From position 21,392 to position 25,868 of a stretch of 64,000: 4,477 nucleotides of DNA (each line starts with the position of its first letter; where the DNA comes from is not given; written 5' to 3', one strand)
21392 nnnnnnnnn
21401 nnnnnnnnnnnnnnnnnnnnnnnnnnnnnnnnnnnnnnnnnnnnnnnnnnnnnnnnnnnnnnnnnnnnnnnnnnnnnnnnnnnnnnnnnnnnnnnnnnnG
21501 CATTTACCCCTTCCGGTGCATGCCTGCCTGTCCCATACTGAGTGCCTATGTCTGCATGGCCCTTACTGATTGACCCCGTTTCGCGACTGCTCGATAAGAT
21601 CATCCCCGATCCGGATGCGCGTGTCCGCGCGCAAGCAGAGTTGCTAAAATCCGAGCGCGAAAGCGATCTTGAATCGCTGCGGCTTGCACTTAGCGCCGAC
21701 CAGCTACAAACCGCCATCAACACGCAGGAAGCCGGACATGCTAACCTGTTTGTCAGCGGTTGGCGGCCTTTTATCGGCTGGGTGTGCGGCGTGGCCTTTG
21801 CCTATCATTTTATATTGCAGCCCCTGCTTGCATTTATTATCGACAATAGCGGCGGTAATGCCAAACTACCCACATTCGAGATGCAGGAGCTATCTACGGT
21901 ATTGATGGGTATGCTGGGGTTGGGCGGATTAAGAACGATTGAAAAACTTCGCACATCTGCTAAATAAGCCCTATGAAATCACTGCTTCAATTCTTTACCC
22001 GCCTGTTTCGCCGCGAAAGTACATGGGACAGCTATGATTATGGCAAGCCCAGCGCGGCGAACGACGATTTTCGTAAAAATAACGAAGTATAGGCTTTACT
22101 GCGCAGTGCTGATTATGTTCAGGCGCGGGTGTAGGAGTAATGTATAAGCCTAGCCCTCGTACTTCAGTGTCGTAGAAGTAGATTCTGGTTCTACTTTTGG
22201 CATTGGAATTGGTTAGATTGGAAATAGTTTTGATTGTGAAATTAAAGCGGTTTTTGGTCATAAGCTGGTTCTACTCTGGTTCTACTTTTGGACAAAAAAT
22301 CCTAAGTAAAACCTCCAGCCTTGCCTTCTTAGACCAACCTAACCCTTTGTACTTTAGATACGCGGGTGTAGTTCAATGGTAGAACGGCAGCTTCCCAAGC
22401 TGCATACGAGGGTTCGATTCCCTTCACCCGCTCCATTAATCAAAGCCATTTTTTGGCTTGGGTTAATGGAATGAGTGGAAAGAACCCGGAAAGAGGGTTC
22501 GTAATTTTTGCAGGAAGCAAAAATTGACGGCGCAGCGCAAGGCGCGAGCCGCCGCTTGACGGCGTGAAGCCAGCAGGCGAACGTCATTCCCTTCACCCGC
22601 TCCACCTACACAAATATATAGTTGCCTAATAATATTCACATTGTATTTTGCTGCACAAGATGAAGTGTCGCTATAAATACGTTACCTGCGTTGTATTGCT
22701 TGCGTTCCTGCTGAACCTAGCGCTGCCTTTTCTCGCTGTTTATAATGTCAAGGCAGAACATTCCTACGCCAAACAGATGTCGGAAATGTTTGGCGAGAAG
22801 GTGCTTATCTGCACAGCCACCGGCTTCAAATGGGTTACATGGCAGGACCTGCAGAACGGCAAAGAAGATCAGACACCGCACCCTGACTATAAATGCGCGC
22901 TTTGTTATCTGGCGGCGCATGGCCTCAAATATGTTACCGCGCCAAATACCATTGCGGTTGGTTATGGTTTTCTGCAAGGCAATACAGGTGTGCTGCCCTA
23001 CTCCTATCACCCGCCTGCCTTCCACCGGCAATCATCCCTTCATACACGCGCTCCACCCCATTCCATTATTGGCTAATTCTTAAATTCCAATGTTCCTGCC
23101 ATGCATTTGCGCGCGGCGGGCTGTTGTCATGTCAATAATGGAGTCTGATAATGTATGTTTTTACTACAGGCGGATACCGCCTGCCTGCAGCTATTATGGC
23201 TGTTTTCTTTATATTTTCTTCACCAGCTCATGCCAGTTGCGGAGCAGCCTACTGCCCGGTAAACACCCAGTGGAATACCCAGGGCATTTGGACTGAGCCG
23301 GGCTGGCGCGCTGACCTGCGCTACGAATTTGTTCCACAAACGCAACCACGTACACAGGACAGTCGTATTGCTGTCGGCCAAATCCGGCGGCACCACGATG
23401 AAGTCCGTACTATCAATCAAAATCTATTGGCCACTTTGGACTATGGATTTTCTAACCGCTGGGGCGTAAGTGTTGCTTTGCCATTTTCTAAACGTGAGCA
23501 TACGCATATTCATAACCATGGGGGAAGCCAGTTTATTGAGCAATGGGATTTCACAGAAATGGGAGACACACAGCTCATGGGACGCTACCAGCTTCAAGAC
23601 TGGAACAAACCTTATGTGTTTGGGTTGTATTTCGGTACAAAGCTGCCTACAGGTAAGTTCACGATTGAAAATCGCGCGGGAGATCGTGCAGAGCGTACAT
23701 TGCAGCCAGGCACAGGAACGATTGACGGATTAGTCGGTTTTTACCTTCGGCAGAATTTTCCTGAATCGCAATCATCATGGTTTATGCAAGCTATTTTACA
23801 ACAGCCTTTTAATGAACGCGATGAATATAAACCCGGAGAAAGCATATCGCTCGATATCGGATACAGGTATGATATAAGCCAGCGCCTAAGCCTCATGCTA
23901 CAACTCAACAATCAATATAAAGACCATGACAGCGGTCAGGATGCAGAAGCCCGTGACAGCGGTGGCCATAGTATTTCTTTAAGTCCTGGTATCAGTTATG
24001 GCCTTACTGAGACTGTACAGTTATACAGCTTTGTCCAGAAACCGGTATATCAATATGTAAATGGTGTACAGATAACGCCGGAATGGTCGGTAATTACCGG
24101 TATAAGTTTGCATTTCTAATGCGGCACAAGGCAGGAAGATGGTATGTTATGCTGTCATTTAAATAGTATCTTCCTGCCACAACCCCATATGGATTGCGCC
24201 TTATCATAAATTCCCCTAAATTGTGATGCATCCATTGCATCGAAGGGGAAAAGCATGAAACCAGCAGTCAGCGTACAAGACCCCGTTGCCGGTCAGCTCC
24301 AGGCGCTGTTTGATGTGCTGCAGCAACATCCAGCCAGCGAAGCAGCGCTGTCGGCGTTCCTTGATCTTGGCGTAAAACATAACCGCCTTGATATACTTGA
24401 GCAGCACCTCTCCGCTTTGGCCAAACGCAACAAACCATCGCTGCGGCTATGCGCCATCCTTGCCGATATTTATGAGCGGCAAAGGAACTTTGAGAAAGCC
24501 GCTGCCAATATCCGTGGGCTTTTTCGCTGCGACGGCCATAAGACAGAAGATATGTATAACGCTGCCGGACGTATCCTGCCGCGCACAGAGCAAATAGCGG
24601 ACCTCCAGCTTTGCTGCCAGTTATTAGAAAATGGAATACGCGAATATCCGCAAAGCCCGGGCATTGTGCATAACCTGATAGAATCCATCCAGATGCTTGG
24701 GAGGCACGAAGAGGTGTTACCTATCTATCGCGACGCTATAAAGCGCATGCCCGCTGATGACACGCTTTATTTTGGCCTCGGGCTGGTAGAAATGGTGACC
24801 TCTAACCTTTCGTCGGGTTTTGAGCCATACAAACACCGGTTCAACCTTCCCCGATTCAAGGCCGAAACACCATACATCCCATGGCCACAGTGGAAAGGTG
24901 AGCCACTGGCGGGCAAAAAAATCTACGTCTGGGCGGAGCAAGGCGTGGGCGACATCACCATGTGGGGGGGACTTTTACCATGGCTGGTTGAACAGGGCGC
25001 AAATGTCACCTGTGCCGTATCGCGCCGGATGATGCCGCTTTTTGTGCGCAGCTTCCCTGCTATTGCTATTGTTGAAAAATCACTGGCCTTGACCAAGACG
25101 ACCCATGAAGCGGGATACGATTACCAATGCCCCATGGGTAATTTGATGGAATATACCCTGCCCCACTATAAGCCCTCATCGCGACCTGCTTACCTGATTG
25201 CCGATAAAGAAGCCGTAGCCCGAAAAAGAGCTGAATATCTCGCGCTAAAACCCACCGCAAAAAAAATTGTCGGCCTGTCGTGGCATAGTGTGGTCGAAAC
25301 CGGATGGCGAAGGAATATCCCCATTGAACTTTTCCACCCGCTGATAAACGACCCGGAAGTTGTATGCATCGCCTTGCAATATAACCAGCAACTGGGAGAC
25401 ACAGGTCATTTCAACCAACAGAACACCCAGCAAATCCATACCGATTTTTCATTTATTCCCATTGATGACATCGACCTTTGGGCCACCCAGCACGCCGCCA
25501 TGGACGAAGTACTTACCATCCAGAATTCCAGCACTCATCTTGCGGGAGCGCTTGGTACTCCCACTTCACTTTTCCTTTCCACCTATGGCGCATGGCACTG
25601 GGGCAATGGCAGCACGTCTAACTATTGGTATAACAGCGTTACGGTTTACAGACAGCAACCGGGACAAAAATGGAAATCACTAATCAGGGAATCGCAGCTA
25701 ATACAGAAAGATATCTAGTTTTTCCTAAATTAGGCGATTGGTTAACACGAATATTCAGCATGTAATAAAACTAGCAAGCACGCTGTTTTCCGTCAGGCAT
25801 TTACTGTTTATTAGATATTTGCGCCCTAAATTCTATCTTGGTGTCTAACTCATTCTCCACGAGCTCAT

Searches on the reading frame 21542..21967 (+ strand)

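Call 21: search_protein_families(library=pfam, proteins=[window:21542-21967:+], max_evalue=0.001)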
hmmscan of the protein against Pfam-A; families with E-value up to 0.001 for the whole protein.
window:21542-21967:+ (141 aa): 1 family
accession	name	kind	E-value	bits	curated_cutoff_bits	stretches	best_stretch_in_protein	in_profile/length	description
PF11351.13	GTA_holin_3TM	-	1.5e-20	74.3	24.8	1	9-127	3-117/123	Holin of 3TMs, for gene-transfer release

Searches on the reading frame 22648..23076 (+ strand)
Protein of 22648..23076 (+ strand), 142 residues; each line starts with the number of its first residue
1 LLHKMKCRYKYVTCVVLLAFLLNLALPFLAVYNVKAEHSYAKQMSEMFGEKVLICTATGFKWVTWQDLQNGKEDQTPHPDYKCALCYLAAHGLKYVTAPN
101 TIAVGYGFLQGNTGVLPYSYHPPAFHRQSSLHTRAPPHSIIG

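Call 21: search_protein_families(library=pfam, proteins=[window:22648-23076:+], max_evalue=0.001)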
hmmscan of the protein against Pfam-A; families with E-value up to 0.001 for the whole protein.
window:22648-23076:+ (142 aa): 1 family
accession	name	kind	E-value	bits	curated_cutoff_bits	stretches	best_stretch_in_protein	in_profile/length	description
PF11162.13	DUF2946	-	0.00044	21.4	23.7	0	14-137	2-117/117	Protein of unknown function (DUF2946)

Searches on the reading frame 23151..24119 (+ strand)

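Call 21: search_protein_families(library=pfam, proteins=[window:23151-24119:+], max_evalue=0.001)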
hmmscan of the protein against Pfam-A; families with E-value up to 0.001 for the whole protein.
window:23151-24119:+ (322 aa): 2 families
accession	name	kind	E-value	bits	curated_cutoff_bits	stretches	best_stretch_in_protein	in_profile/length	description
PF13557.12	Phenol_MetA_deg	-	2.4e-06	28.2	22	1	131-293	64-219/242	Putative MetA-pathway of phenol degradation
PF13505.12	OMP_b-brl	-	0.0001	23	28.7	0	232-295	44-107/175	Outer membrane protein beta-barrel domain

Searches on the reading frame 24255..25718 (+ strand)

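Call 21: search_protein_families(library=pfam, proteins=[window:24255-25718:+], max_evalue=0.001)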
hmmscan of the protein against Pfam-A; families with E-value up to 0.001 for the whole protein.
window:24255-25718:+ (487 aa): 1 family
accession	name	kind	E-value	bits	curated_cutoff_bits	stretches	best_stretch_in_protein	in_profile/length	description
PF13428.12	TPR_14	-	0.0001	23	23.5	0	67-93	5-31/44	Tetratricopeptide repeat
